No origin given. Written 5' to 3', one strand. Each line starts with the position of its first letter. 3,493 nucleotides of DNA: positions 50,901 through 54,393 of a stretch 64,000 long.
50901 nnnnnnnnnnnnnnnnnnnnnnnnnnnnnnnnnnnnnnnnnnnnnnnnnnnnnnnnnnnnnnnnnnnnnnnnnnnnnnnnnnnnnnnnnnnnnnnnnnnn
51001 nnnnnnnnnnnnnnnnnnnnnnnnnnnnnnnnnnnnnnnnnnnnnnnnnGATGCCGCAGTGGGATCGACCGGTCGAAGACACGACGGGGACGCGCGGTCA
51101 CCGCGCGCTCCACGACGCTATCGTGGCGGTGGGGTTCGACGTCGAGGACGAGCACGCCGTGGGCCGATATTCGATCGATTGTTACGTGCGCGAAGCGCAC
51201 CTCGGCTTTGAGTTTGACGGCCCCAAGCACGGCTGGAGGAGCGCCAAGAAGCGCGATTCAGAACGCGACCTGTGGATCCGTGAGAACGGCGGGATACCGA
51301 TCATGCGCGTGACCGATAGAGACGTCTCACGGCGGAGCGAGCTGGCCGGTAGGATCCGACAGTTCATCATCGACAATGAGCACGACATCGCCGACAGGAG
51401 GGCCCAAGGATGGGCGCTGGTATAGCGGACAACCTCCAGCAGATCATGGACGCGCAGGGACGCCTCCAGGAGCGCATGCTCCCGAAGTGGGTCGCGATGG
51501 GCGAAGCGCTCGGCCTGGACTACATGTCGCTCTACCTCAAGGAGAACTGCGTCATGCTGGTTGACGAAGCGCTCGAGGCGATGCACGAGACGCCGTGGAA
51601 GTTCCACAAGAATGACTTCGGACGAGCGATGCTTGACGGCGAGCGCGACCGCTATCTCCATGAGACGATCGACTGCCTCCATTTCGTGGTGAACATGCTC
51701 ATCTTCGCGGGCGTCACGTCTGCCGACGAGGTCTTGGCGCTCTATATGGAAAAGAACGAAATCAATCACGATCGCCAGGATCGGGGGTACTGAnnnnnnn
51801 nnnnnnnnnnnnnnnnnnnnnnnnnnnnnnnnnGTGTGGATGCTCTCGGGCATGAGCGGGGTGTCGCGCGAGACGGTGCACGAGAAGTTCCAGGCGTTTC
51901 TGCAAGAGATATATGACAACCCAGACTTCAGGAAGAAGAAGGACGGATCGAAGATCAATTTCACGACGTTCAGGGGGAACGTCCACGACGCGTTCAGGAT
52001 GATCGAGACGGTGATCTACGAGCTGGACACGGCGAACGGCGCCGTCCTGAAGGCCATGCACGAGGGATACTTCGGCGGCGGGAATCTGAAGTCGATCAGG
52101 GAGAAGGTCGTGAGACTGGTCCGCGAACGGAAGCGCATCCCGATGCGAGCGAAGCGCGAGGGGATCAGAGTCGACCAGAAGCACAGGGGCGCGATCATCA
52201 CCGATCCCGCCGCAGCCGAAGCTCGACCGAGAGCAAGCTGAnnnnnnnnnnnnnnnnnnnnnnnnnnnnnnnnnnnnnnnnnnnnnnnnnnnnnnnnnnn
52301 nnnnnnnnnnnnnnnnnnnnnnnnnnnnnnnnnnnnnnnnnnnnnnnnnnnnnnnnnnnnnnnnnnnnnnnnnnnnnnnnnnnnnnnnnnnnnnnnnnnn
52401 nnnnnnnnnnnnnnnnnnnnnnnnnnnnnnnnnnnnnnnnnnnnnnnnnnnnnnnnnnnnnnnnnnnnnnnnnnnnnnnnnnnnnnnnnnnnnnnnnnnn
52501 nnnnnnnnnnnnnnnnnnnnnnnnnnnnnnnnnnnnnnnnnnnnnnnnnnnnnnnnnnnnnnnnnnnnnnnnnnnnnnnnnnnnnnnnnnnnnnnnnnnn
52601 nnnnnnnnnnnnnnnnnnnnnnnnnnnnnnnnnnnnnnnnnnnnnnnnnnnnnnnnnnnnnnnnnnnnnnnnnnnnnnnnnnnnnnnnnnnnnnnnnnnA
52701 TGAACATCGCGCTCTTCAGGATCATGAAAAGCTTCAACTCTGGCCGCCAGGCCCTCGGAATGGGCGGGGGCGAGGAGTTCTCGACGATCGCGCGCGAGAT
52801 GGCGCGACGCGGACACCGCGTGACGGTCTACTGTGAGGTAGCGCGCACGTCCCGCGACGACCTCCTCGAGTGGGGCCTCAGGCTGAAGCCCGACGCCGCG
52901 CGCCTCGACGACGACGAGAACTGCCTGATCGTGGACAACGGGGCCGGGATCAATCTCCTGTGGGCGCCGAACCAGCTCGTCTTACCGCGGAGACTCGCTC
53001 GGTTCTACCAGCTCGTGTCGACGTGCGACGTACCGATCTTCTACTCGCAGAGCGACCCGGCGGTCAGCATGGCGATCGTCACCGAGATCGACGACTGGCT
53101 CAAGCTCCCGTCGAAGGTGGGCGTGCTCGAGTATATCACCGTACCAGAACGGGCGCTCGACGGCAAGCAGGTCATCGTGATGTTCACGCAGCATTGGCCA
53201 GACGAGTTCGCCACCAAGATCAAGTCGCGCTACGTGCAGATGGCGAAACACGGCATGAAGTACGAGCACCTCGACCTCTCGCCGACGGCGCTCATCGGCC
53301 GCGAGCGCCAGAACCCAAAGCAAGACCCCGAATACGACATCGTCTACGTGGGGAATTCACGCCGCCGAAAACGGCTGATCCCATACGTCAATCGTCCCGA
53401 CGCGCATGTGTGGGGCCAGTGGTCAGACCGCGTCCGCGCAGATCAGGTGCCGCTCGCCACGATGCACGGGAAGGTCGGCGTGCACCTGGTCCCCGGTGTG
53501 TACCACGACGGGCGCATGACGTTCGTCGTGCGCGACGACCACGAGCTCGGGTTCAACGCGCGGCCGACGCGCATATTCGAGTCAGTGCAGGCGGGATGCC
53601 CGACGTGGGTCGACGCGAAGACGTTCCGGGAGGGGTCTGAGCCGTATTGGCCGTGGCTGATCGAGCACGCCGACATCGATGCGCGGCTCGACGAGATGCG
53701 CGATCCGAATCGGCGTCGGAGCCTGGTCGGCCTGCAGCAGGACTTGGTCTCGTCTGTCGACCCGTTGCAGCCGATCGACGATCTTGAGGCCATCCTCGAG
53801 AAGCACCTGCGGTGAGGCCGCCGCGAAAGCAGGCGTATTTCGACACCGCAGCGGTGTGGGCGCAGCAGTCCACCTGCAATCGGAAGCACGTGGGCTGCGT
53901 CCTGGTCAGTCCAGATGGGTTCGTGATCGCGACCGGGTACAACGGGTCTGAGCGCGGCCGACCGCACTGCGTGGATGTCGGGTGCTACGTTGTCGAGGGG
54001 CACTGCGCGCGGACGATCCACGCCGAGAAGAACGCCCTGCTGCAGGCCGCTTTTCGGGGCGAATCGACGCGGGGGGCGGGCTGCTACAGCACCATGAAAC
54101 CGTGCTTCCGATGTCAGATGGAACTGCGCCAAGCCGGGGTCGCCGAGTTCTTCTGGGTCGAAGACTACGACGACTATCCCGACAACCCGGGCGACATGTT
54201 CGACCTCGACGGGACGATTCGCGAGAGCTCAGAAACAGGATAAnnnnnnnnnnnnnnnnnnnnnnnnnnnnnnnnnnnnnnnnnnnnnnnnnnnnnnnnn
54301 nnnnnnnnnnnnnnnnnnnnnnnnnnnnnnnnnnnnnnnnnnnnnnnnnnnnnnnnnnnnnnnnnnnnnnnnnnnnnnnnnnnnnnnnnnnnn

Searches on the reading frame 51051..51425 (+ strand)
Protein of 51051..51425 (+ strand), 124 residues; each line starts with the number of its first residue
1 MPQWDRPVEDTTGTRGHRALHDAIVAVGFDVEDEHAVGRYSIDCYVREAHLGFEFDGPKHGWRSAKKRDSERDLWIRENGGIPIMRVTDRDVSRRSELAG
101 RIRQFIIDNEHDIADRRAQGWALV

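Call 20: search_protein_families(library=pfam, proteins=[window:51051-51425:+], max_evalue=0.05)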
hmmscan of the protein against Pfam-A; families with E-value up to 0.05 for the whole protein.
window:51051-51425:+ (124 aa): 4 families
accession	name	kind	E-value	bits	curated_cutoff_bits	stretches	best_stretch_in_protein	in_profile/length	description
PF18741.7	MTES_1575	-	1.2e-06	28.9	38.2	1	19-97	4-86/96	REase_MTES_1575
PF04480.18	DUF559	-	1.5e-05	25.3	20.6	1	28-96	32-97/109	Protein of unknown function (DUF559)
PF16106.10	DUF4824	-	0.012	15.5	25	0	4-68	48-111/252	Domain of unknown function (DUF4824)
PF10881.14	DUF2726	-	0.032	14.4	24.7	0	54-102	76-123/126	Protein of unknown function (DUF2726)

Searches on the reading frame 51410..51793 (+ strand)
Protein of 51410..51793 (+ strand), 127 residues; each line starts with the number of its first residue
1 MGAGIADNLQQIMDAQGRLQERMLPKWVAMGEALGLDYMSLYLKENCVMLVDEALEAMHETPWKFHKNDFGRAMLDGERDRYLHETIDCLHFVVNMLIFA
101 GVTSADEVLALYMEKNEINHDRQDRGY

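Call 20: search_protein_families(library=pfam, proteins=[window:51410-51793:+], max_evalue=0.05)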
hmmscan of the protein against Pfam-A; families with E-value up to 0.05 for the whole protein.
window:51410-51793:+ (127 aa): 1 family
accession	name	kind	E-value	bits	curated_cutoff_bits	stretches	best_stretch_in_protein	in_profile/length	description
PF08761.16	dUTPase_2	-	2e-13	51.4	22.9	2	8-99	1-81/162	dUTPase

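Call 21: search_protein_families(library=phrogs, proteins=[window:51410-51793:+], max_evalue=0.001)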
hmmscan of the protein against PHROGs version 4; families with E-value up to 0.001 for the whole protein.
window:51410-51793:+ (127 aa): 3 families
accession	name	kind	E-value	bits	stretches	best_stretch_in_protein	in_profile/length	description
phrog_173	-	DNA, RNA and nucleotide metabolism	1.6e-15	58.5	2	6-104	29-116/196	nucleoside triphosphate pyrophosphohydrolase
phrog_12184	-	other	1.1e-08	36.5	1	48-127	79-153/153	nucleotide pyrophosphohydrolase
phrog_18650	-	DNA, RNA and nucleotide metabolism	4.9e-08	34.3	1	6-127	3-124/195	dUTPase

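Call 72: search_protein_families(library=ncbifam, proteins=[window:51410-51793:+], max_evalue=0.01)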
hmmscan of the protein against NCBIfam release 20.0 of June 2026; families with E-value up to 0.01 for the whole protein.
window:51410-51793:+ (127 aa): 0 families

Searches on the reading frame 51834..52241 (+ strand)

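Call 20: search_protein_families(library=pfam, proteins=[window:51834-52241:+], max_evalue=0.05)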
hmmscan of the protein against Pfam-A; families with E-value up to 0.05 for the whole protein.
window:51834-52241:+ (135 aa): 0 families

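Call 21: search_protein_families(library=phrogs, proteins=[window:51834-52241:+], max_evalue=0.001)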
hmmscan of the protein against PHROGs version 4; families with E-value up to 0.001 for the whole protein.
window:51834-52241:+ (135 aa): 1 family
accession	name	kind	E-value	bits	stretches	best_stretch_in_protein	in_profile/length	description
phrog_25626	-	unknown function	0.00058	21.1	1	10-86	6-80/130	-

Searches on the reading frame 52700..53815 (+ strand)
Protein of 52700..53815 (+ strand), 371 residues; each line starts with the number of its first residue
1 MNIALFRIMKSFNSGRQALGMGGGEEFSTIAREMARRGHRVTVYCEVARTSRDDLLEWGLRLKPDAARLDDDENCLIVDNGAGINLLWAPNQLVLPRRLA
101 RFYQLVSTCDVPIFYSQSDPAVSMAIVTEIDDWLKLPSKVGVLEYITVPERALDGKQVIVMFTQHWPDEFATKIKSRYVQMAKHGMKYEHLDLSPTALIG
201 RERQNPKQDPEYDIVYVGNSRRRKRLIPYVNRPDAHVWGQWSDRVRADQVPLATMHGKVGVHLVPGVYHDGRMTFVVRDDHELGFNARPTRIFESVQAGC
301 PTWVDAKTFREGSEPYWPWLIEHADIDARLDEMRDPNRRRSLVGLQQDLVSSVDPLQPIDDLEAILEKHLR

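Call 17: search_protein_families(library=pfam, proteins=[window:52700-53815:+], max_evalue=0.01)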
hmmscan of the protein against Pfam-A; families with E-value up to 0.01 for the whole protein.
window:52700-53815:+ (371 aa): 2 families
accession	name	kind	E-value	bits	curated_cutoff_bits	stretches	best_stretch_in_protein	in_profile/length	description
PF13579.12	Glyco_trans_4_4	-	0.00045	21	29.7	1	22-106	2-67/158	Glycosyl transferase 4-like domain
PF13439.12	Glyco_transf_4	-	0.0062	17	28.5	0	29-118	10-80/170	Glycosyltransferase Family 4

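Call 21: search_protein_families(library=phrogs, proteins=[window:52700-53815:+], max_evalue=0.001)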
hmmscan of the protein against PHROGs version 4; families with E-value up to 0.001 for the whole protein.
window:52700-53815:+ (371 aa): 0 families

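Call 45: search_solved_structures(query=window:52700-53815:+, max_evalue=1)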
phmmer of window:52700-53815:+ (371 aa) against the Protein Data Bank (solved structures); distinct sequences matched with E-value up to 1: 1.
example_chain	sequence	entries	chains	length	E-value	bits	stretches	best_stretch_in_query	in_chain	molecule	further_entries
9hq4_E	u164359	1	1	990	0.81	12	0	55-134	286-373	Tubulin polyglutamylase TTLL11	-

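Call 52: find_homologous_proteins(query=window:52700-53815:+, max_evalue=0.001)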
Query window:52700-53815:+ (371 aa): 4 proteins with E <= 0.001 among 3391 candidates.
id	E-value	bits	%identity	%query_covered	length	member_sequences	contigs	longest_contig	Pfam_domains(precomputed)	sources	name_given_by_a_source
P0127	5.2e-255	864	100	100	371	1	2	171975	-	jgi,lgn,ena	jgi:hypothetical protein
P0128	1.0e-127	445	53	100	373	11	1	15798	-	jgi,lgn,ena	-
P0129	1.1e-99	352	45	99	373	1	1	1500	-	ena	-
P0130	1.3e-30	125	30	99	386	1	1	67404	-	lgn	-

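Call 53: find_encoding_contigs(protein=P0128, flank=10000, max_places=2)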
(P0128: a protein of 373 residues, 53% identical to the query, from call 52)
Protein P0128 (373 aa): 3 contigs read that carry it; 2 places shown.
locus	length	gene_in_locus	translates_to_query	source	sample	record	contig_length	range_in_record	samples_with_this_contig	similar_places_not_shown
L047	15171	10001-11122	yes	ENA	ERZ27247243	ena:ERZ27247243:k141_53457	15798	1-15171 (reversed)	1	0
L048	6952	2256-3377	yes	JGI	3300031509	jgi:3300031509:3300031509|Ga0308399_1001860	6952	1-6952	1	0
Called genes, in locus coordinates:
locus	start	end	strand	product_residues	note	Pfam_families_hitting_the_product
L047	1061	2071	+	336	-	PF03167:UDG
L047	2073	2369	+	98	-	-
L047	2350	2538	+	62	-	-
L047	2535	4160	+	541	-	PF00476:DNA_pol_A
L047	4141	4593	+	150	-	-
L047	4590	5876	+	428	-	PF03796:DnaB_C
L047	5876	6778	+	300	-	PF13662:Toprim_4, PF01751:Toprim (weak), PF13155:Toprim_2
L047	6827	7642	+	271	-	-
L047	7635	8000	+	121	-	-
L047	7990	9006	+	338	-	PF00154:RecA_N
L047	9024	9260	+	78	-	-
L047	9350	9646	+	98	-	PF04480:DUF559 (faint), PF18741:MTES_1575 (weak)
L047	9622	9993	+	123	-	PF08761:dUTPase_2 (faint)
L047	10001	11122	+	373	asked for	-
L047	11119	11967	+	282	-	PF01408:GFO_IDH_MocA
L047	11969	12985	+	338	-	PF01041:DegT_DnrJ_EryC1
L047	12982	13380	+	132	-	PF00383:dCMP_cyt_deam_1, PF14437:MafB19-deam (weak)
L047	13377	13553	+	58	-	-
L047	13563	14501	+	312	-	PF00145:DNA_methylase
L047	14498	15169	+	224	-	?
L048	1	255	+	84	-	?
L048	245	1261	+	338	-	PF00154:RecA_N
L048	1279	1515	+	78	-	-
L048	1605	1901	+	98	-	PF04480:DUF559 (faint), PF18741:MTES_1575 (weak)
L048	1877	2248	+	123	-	PF08761:dUTPase_2 (faint)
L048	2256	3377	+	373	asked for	-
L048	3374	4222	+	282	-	PF01408:GFO_IDH_MocA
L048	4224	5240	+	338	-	PF01041:DegT_DnrJ_EryC1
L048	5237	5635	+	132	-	PF00383:dCMP_cyt_deam_1, PF14437:MafB19-deam (weak)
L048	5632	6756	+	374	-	PF00145:DNA_methylase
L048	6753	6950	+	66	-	?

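Call 54: find_encoding_contigs(protein=P0130, flank=10000, max_places=2)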
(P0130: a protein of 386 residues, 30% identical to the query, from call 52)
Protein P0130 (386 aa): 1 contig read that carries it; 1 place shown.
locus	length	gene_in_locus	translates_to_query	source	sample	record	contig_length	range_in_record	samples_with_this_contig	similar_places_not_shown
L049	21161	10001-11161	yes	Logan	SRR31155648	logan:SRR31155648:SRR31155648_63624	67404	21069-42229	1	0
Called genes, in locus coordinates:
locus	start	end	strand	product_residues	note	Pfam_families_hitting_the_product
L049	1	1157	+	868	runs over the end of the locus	PF03167:UDG, PF01612:DNA_pol_A_exo1, PF00476:DNA_pol_A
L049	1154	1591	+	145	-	-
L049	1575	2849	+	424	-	PF03796:DnaB_C (weak)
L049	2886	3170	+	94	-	-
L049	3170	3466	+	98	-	-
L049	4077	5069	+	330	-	PF01807:Zn_ribbon_DnaG (weak), PF13155:Toprim_2, PF13662:Toprim_4 (weak)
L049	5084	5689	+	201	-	PF04542:Sigma70_r2 (weak)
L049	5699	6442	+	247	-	-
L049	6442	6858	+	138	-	-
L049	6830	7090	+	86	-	-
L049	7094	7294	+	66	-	-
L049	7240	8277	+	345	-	PF00154:RecA_N, PF08423:Rad51 (weak), PF06745:ATPase (weak)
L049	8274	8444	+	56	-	-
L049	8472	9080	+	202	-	-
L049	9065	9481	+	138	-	PF08761:dUTPase_2 (faint)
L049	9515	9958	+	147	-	-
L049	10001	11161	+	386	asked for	-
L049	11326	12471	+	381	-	PF13692:Glyco_trans_1_4 (faint)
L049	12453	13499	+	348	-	PF18724:ADDT, PF18746:aGPT-Pplase3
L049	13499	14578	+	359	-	PF00145:DNA_methylase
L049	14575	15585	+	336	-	-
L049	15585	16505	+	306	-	PF00303:Thymidylat_synt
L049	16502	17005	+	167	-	PF05014:Nuc_deoxyrib_tr (weak)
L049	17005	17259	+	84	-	PF21840:DUF6899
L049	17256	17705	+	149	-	PF09152:DUF1937 (faint)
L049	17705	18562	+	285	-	-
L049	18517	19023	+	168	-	-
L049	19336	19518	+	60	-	-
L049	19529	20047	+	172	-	-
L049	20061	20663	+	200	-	-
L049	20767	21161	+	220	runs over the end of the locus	-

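Call 71: search_protein_families(library=pfam, proteins=[L049:12453-13499:+, L049:16502-17005:+], max_evalue=0.01)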
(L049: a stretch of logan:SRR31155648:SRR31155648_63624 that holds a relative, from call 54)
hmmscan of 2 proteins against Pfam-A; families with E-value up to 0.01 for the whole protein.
L049:12453-13499:+ (348 aa): 2 families
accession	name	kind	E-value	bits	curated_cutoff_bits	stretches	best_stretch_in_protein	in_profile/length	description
PF18746.6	aGPT-Pplase3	-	7.1e-30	104.8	25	1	87-309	49-272/279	Alpha-glutamyl/putrescinyl thymine pyrophosphorylase clade 3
PF18724.6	ADDT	-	1.7e-24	87.3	26.2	1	89-307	17-228/232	Amino acid:DNA transferase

L049:16502-17005:+ (167 aa): 2 families
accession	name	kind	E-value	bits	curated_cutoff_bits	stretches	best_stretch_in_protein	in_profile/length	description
PF05014.21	Nuc_deoxyrib_tr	-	1.8e-06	28.5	28.8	1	3-122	1-103/117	Nucleoside 2-deoxyribosyltransferase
PF14359.12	DUF4406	-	0.00025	21.8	22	1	1-47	1-46/91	Domain of unknown function (DUF4406)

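Call 72: search_protein_families(library=ncbifam, proteins=[window:52700-53815:+], max_evalue=0.01)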
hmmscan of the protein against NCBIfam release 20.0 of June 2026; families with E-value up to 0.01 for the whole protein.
window:52700-53815:+ (371 aa): 0 families

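Call 85: search_solved_structures(query=A4, max_evalue=10)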
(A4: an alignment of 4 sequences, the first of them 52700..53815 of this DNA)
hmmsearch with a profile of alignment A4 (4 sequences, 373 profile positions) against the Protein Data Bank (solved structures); distinct sequences matched with E-value up to 10: 18.
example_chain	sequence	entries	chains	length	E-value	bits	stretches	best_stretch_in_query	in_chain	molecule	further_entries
3ia7_A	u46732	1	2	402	0.17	14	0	30-46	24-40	CalG4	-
7mcd_A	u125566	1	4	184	0.88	11.7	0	31-60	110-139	AI-designed TIM-barrel F15C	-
9y49_CJ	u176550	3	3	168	1.5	10.9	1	35-68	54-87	60S ribosomal protein L11 | Large ribosomal subunit protein uL5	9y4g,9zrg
8g5z_LJ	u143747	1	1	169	1.5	10.9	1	35-68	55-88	60S ribosomal protein L11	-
3jag_J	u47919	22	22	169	1.5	10.9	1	35-68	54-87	uL5 | Ribosomal protein L11 | ribosomal protein uL5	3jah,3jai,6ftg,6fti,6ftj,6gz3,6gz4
3jaj_J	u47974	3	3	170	1.5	10.8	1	35-68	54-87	Ribosomal protein uL5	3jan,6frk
11he_11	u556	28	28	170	1.5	10.8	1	35-68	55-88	60S ribosomal protein L11 | uL5 | Ribosomal protein L11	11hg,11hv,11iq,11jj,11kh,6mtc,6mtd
9h4n_E1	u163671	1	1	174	1.6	10.8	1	35-68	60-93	Large ribosomal subunit protein uL5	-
6xu6_CJ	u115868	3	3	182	1.6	10.8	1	35-68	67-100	60S ribosomal protein L11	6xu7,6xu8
6qzp_LJ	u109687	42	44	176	1.6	10.8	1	35-68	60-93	60S ribosomal protein L11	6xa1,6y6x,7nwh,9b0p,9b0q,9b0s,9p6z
7oyc_J1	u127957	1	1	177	1.6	10.8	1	35-68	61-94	60S ribosomal protein L11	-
4v6w_CJ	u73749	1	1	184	1.6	10.8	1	35-68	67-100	60S ribosomal protein L11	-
3j7o_J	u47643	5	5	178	1.7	10.7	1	35-68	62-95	Ribosomal protein uL5 | uL5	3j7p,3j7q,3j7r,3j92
22tu_LJ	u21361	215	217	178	1.7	10.7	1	35-68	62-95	60S ribosomal protein L11 | 60S RIBOSOMAL PROTEIN UL5 | uL5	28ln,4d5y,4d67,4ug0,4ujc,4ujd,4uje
7oya_J1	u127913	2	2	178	1.7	10.7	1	35-68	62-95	60S ribosomal protein L11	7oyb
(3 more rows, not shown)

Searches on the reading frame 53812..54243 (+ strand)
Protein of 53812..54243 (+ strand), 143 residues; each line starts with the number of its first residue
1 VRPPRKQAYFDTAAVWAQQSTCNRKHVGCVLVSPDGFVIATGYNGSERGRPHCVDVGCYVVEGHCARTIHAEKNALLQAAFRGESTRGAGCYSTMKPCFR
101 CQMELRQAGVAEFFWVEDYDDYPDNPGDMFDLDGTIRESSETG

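Call 20: search_protein_families(library=pfam, proteins=[window:53812-54243:+], max_evalue=0.05)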
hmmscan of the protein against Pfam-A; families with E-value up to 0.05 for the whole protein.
window:53812-54243:+ (143 aa): 2 families
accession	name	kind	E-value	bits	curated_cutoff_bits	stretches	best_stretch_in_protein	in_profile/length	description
PF00383.29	dCMP_cyt_deam_1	-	5e-19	68.5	25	1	6-115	4-100/102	Cytidine and deoxycytidylate deaminase zinc-binding region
PF14437.12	MafB19-deam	-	5.3e-08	33.3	27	1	9-113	6-97/142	MafB19-like deaminase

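Call 21: search_protein_families(library=phrogs, proteins=[window:53812-54243:+], max_evalue=0.001)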
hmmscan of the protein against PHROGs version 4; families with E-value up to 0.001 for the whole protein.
window:53812-54243:+ (143 aa): 7 families
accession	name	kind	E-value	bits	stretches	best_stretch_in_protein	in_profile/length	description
phrog_174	-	DNA, RNA and nucleotide metabolism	1.9e-40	140.7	1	1-123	112-230/384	dCMP deaminase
phrog_2369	-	DNA, RNA and nucleotide metabolism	1.1e-17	65.8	1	9-123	8-131/195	dCMP deaminase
phrog_9198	-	unknown function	3.5e-07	30.3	1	66-121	383-439/531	-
phrog_20648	-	DNA, RNA and nucleotide metabolism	1.3e-05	25.6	1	8-119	9-121/311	dCMP deaminase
phrog_8118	-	unknown function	1.3e-05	25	1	66-120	475-530/577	-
phrog_18355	-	DNA, RNA and nucleotide metabolism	3.3e-05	24.9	1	69-112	3-44/52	deoxycytidinylate deaminase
phrog_20806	-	DNA, RNA and nucleotide metabolism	0.00041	21.6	1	62-112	11-58/97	deoxycytidinylate deaminase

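Call 72: search_protein_families(library=ncbifam, proteins=[window:53812-54243:+], max_evalue=0.01)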
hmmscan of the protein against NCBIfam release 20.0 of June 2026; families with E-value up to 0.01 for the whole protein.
window:53812-54243:+ (143 aa): 4 families
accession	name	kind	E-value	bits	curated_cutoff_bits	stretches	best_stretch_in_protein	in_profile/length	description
TIGR02571.1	ComEB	equivalog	2.7e-34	118.3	219.45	1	9-121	9-120/151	ComE operon protein 2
NF041025.1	antiphage_deaminase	equivalog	4.8e-15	55.4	400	1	66-120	335-390/437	anti-phage dCTP deaminase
TIGR00326.1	eubact_ribD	equivalog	0.0001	21.7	156.35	0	17-98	11-69/343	bifunctional diaminohydroxyphosphoribosylaminopyrimidine deaminase/5-amino-6-(5-phosphoribosylamino)uracil reductase RibD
NF008052.0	PRK10786.1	equivalog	0.0084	14.8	500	0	60-99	38-76/367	bifunctional diaminohydroxyphosphoribosylaminopyrimidine deaminase/5-amino-6-(5-phosphoribosylamino)uracil reductase RibD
